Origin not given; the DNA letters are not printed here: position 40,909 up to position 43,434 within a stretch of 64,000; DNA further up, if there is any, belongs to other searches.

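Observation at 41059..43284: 742-aa pilin-like protein with Ala at the prepilin -1 position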

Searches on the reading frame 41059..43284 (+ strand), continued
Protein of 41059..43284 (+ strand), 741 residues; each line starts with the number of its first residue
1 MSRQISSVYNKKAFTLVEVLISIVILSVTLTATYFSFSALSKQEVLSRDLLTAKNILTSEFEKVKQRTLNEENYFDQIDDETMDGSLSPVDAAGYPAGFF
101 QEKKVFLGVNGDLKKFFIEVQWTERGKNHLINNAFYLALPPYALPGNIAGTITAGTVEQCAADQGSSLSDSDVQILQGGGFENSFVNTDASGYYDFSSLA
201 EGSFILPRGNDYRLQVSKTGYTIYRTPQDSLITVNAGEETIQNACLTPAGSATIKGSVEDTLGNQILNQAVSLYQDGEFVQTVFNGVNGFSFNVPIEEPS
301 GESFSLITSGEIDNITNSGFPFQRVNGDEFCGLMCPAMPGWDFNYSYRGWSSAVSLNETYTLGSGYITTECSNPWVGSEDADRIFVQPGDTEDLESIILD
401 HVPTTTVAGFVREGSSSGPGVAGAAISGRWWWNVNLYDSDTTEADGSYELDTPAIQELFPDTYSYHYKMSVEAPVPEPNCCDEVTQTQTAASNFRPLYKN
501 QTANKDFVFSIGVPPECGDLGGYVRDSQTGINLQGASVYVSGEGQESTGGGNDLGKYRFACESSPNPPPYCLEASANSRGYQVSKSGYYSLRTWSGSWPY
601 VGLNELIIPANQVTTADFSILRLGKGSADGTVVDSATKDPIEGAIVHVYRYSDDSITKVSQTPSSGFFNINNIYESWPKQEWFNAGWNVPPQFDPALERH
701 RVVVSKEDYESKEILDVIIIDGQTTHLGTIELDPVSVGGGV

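Call 37: find_encoding_contigs(protein=P0003, flank=10000, max_places=1)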
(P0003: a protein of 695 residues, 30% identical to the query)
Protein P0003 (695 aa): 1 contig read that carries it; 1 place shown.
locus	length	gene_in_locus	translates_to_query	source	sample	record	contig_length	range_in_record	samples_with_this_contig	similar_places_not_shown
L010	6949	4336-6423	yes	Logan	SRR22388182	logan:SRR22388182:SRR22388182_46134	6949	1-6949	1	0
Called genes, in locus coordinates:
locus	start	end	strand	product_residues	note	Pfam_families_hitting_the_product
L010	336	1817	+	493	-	PF05137:PilN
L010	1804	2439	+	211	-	PF04350:PilO (faint)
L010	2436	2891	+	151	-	-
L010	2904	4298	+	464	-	PF21305:type_II_gspD_N0 (faint), PF03958:Secretin_N (weak), PF00263:Secretin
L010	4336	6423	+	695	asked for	PF07963:N_methyl (weak), PF13715:CarbopepD_reg_2 (faint), PF13620:CarboxypepD_reg (weak), PF20598:DUF6795 (faint)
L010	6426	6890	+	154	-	PF07963:N_methyl (faint)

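Call 40: find_homologous_proteins(query=A1, max_evalue=1e-20)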
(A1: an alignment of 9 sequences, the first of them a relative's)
Query A1 (9 sequences) (741 aa, profile of the alignment): 9 proteins with E <= 1e-20 among 8000 candidates.
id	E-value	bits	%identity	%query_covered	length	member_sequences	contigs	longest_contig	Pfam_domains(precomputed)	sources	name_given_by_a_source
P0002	0.0e+0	1085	32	97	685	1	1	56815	PF13715.13,PF07963.18,PF16371.13,PF20598.5,PF13620.13,PF17210.10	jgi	-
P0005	0.0e+0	1049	29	98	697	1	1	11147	PF13715.13,PF07963.18,PF20598.5,PF13620.13,PF22904.4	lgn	-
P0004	0.0e+0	1047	31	98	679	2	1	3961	PF13715.13,PF07963.18,PF02369.23,PF20598.5,PF13620.13,PF17210.10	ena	-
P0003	0.0e+0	1036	30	99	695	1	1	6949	PF13715.13,PF07963.18,PF20598.5,PF13620.13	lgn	-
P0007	2.3e-274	930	26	98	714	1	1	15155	PF13715.13,PF07963.18,PF13620.13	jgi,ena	-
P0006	8.3e-274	928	28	97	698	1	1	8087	PF13715.13,PF07963.18,PF13620.13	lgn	-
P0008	2.9e-259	880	27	90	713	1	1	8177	PF13715.13,PF13620.13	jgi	-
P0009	4.2e-259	880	26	90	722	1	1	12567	PF13715.13,PF20598.5,PF13620.13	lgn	-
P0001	6.5e-243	826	100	100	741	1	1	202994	PF13715.13,PF07963.18,PF13620.13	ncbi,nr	ncbi:MAG: prepilin-type N-terminal cleavage/methylation domain-containing protein [Candidatus Aceula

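Call 41: list_cluster_members(proteins=[P0001, P0010, P0011, P0012, P0013, P0014, P0017, P0020, P0023, P0041])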
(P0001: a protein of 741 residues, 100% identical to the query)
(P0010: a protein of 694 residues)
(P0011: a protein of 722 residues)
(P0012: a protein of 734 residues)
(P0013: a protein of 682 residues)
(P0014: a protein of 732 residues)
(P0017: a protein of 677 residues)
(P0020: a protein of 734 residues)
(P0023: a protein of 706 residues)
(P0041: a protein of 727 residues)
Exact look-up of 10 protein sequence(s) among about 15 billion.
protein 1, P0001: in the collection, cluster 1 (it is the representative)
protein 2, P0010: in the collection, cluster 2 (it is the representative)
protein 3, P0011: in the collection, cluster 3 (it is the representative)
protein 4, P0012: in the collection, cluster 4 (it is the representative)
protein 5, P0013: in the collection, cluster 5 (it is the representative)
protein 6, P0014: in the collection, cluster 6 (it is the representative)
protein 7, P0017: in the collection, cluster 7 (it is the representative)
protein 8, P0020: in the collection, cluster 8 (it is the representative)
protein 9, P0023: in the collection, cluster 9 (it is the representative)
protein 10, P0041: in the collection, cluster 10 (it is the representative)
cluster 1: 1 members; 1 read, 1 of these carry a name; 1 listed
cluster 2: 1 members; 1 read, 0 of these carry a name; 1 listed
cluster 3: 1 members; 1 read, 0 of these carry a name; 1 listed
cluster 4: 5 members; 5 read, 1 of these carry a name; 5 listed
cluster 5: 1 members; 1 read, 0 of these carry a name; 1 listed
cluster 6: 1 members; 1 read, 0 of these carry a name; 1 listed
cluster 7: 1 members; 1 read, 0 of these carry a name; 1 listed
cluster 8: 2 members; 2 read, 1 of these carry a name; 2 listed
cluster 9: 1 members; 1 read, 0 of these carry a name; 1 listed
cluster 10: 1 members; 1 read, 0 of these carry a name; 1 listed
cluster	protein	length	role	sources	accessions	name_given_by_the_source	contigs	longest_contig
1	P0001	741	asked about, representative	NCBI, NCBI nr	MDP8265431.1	MAG: prepilin-type N-terminal cleavage/methylation domain-containing protein [Candidatus ... | prepilin-type N-terminal cleavage/methylation domain-containing protein [Candidatus ...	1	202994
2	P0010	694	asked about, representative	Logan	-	-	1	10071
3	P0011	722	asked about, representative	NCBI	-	-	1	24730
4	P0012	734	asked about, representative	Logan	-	-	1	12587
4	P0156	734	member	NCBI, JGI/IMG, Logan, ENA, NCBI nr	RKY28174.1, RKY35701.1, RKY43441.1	MAG: hypothetical protein DRP61_02440 [Candidatus Omnitrophota bacterium]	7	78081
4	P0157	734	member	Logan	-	-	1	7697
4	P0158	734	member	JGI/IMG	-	-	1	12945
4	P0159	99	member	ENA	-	-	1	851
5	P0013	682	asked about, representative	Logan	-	-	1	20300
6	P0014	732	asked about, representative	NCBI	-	-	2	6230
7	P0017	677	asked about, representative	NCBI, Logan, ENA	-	-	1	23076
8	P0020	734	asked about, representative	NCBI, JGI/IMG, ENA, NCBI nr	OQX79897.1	MAG: hypothetical protein B6D56_06150 [Candidatus Omnitrophica bacterium 4484_70.1]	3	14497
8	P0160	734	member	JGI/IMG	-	-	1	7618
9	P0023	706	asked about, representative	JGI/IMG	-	-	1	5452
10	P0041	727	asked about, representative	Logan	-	-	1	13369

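Call 57: predict_structure(alignment_id=A3)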
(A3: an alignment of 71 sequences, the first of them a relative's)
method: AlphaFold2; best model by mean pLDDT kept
length: 741 residues; sequences in the alignment: 71
mean_pLDDT: 88.8   pTM: 0.60
mean pLDDT of the five models: 88.8, 88.5, 88.4, 87.8, 87.2
residues with pLDDT >= 90: 492; 70-90: 198; 50-70: 29; < 50: 22
segments of 3 or more residues with pLDDT < 50: 1-13, 548-551, 738-741
pLDDT, mean of each block of 10 residues (from residue 1): 41 64 83 84 91 96 91 85 84 95 91 92 95 94 91 90 92 88 89 88 89 94 92 95 91 96 89 96 95 92 94 65 79 91 92 91 94 96 94 96 96 94 93 72 97 93 92 88 81 91 94 86 94 93 56 79 75 87 94 85 92 94 96 98 97 84 98 93 85 92 97 96 97 76 38
secondary structure, 60 per line:
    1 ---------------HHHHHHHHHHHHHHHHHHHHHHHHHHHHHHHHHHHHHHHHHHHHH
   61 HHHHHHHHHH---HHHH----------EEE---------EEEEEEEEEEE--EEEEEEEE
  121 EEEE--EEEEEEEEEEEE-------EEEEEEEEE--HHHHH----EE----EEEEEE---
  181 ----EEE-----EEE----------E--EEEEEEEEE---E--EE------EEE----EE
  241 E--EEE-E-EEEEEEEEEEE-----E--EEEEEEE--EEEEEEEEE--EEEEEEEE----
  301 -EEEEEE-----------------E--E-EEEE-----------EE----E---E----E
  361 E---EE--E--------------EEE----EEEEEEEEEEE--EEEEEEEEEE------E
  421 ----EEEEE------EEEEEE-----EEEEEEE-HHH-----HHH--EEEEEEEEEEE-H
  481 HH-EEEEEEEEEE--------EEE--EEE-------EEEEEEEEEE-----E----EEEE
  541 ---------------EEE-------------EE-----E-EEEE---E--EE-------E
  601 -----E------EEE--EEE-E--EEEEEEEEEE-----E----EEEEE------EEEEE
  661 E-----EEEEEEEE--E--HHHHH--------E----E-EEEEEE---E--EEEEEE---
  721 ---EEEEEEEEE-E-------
elements in order (helices of 4 or more, strands of 3 or more residues): H16-70 H74-77 E88-90 E100-110 E113-124 E127-138 E146-154 H157-161 E172-177 E185-187 E193-195 E209-217 E232-234 E239-241 E244-246 E250-260 E269-275 E278-286 E289-296 E302-307 E330-333 E384-386 E391-401 E404-413 E425-429 E436-441 E447-453 E468-478 E484-493 E502-504 E507-509 E517-526 E537-540 E556-558 E581-584 E613-615 E618-620 E625-634 E645-649 E656-661 E667-674 H680-684 E700-705 E712-717 E724-732

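Call 62: fold_search(model_id=the predicted structure, library=pdb)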
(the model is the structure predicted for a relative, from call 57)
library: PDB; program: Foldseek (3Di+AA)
matches with E <= 10: 1185; with E <= 0.001: 103
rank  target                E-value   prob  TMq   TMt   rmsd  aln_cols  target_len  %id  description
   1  6fwv_A                2.8e-14  1.00  0.16  0.21  19.6       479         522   10  The Bacillus anthracis TIE protein (released 2018-08-08)
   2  6fwv_B                3.5e-14  1.00  0.16  0.21  19.2       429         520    9  The Bacillus anthracis TIE protein (released 2018-08-08)
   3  4oq1                  2.2e-11  1.00  0.19  0.39  15.3       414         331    9  Structure of the Streptococcal ancillary pilin (released 2014-04-23)
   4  1d2p                  2.2e-10  1.00  0.10  0.17  21.5       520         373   11  CRYSTAL STRUCTURE OF TWO B REPEAT UNITS (B1B2) OF THE COLLAGEN BINDING PROTEIN (CNA) OF STAPHYLOCOCCUS AUREUS (released 2000-09-27)
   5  10ps                  2.0e-09  1.00  0.12  0.15  35.7       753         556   11  Crystal structure of SdrD A2-A3-B1-B2 domains from Staphylococcus aureus JH1 (released 2026-02-11)
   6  7vcr_A                1.3e-08  1.00  0.16  0.22  15.6       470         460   12  Crystal Structure of PitA fragment from pilus islet-2 of Streptococcus oralis (released 2022-06-01)
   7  7vcr_B                3.0e-08  1.00  0.16  0.22  16.4       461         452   11  Crystal Structure of PitA fragment from pilus islet-2 of Streptococcus oralis (released 2022-06-01)
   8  6m48_A                3.9e-08  0.99  0.13  0.12  49.7       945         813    8  Crystal structure of pilus adhesin, SpaC from Lactobacillus rhamnosus GG - P21212 form (released 2020-07-29)
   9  7vcn_B                4.6e-08  0.99  0.11  0.15  35.7       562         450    8  Crystal Structure of PitA fragment from pilus islet-2 of Streptococcus oralis with Tb-Xo4 (released 2022-07-13)
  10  5f44_B                5.4e-08  1.00  0.14  0.30   9.4       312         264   12  Crystal structure of shaft pilin spaA from Lactobacillus rhamnosus GG (released 2016-07-20)
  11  7w6b                  6.4e-08  1.00  0.17  0.16  15.5       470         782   12  Crystal Structure of PitA from pilus islet-2 of Streptococcus oralis (released 2022-06-01)
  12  5z24_B                8.9e-08  1.00  0.12  0.19  20.6       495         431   10  Crystal structure of shaft pilin spaD from Lactobacillus rhamnosus GG - K365A mutant (released 2018-06-20)
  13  5hts_A                1.5e-07  1.00  0.14  0.30   9.9       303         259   11  Crystal structure of shaft pilin spaA from Lactobacillus rhamnosus GG - D295N mutant (released 2016-07-20)
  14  7q1y_A                1.5e-07  0.87  0.09  0.06  24.9       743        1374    8  X-ray structure of human A2ML1 (released 2022-04-20)
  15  5hts_B                1.7e-07  1.00  0.14  0.30  10.1       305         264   12  Crystal structure of shaft pilin spaA from Lactobacillus rhamnosus GG - D295N mutant (released 2016-07-20)
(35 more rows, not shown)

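Call 73: search_protein_families(library=pfam, proteins=[L001:10373-10822:+, L007:6828-7292:+, L009:2165-2644:+, L001:10819-12018:+, L004:11095-12387:+, L007:7297-8559:+, L009:2660-3937:+], max_evalue=1)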
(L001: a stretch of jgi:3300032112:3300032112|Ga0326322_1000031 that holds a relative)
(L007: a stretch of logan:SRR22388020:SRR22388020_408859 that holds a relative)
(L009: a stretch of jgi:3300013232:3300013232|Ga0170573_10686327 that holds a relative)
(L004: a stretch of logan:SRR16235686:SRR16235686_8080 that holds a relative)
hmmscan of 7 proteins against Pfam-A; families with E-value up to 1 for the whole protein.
L001:10373-10822:+ (149 aa): 2 families
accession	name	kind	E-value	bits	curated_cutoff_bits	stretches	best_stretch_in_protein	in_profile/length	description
PF07963.17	N_methyl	-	1.1e-07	31.6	21.2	1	1-26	1-26/27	Prokaryotic N-terminal methylation motif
PF02706.20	Wzz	-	0.11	13.2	25.5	1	12-107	18-89/91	Chain length determinant protein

L007:6828-7292:+ (154 aa): 2 families
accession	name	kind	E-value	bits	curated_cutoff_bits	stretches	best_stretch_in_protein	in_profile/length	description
PF07963.17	N_methyl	-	0.0045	17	21.2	1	2-24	4-26/27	Prokaryotic N-terminal methylation motif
PF20517.3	TMEM127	-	0.011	16.2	25.3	1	51-130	29-108/113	Transmembrane protein 127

L009:2165-2644:+ (159 aa): 1 family
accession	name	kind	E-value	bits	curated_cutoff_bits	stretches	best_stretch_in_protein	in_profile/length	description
PF07963.17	N_methyl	-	6.9e-07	29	21.2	1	7-29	4-26/27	Prokaryotic N-terminal methylation motif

L001:10819-12018:+ (399 aa): 2 families
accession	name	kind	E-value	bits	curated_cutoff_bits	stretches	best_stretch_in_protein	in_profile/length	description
PF03961.19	FapA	-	0.0035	17.4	31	1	243-305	7-64/272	Flagellar Assembly Protein A beta solenoid domain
PF14341.11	PilX_N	-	0.016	15.6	25.5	1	6-56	1-51/51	PilX N-terminal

L004:11095-12387:+ (430 aa): 3 families
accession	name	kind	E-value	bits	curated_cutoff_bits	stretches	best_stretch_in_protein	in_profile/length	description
PF10801.13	DUF2537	-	0.018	15.7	23.2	1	16-73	5-61/80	Protein of unknown function (DUF2537)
PF14341.11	PilX_N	-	0.14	12.6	25.5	1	15-60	5-51/51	PilX N-terminal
PF15048.11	OSTbeta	-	0.28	11.7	27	1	12-59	36-83/122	Organic solute transporter subunit beta protein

L007:7297-8559:+ (420 aa): 4 families
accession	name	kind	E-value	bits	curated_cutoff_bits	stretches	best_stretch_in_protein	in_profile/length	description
PF03961.19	FapA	-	4e-06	27.1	31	1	265-343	8-79/272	Flagellar Assembly Protein A beta solenoid domain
PF03775.22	MinC_C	-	1.5e-05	25.3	33.2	1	273-321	12-58/102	Septum formation inhibitor MinC, C-terminal domain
PF11382.13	MctB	-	0.21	11.7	25.6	1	2-32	5-35/306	Copper transport outer membrane protein, MctB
PF04519.19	Bactofilin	-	0.49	11.1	27.9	0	287-312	37-71/98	Polymer-forming cytoskeletal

L009:2660-3937:+ (425 aa): 1 family
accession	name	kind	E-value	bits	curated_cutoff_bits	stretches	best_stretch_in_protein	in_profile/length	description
PF03961.19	FapA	-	0.22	11.5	31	0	267-297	34-63/272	Flagellar Assembly Protein A beta solenoid domain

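Call 75: list_cluster_members(proteins=[P0055, P0065, P0066, P0068, P0071, P0078, P0084, P0116, P0123, P0112])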
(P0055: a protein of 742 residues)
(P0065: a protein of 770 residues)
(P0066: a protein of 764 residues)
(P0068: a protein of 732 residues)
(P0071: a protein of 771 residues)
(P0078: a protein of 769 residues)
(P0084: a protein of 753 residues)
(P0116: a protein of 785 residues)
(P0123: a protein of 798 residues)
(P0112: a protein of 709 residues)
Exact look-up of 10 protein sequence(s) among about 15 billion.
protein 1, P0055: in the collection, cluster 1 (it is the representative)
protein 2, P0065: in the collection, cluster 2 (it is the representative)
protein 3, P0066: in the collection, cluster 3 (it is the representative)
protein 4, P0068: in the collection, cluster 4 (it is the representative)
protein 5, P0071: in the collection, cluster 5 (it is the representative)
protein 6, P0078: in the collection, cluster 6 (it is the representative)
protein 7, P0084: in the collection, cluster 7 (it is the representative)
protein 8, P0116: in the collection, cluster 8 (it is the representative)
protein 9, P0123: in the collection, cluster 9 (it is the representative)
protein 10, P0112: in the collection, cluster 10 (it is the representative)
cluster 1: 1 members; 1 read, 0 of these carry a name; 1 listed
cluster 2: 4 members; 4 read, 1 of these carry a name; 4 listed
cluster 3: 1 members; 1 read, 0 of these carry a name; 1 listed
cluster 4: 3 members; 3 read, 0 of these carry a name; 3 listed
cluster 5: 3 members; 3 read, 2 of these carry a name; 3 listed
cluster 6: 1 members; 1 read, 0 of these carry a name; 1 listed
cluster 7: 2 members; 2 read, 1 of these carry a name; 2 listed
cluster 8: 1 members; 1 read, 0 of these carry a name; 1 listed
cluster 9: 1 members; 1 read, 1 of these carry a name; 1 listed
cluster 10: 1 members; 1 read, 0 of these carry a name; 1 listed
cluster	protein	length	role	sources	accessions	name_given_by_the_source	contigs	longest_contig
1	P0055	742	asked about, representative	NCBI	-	-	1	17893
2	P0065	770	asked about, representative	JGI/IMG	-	hypothetical protein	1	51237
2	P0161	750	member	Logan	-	-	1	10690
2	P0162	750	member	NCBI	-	-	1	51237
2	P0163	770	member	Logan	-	-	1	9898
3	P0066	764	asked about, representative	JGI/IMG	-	-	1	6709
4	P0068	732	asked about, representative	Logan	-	-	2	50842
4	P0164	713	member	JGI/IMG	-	-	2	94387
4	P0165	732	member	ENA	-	-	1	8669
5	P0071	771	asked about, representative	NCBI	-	-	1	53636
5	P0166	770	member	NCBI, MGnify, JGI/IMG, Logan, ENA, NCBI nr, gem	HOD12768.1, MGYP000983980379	MAG TPA: prepilin-type N-terminal cleavage/methylation domain-containing protein ... | FL=1 | prepilin-type N-terminal cleavage/methylation domain-containing protein [Candidatus ...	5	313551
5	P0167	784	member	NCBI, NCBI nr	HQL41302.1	MAG TPA: prepilin-type N-terminal cleavage/methylation domain-containing protein, partial ... | prepilin-type N-terminal cleavage/methylation domain-containing protein [Candidatus ...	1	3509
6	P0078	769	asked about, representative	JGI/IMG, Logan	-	-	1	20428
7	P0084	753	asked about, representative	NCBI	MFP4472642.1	MAG: hypothetical protein ACLFPX_02055 [Candidatus Omnitrophota bacterium]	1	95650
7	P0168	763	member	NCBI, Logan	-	-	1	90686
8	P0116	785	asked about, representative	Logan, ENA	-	-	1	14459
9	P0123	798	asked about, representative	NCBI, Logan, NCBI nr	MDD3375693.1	MAG: prepilin-type N-terminal cleavage/methylation domain-containing protein [Candidatus ... | prepilin-type N-terminal cleavage/methylation domain-containing protein [Candidatus ...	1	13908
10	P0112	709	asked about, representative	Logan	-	-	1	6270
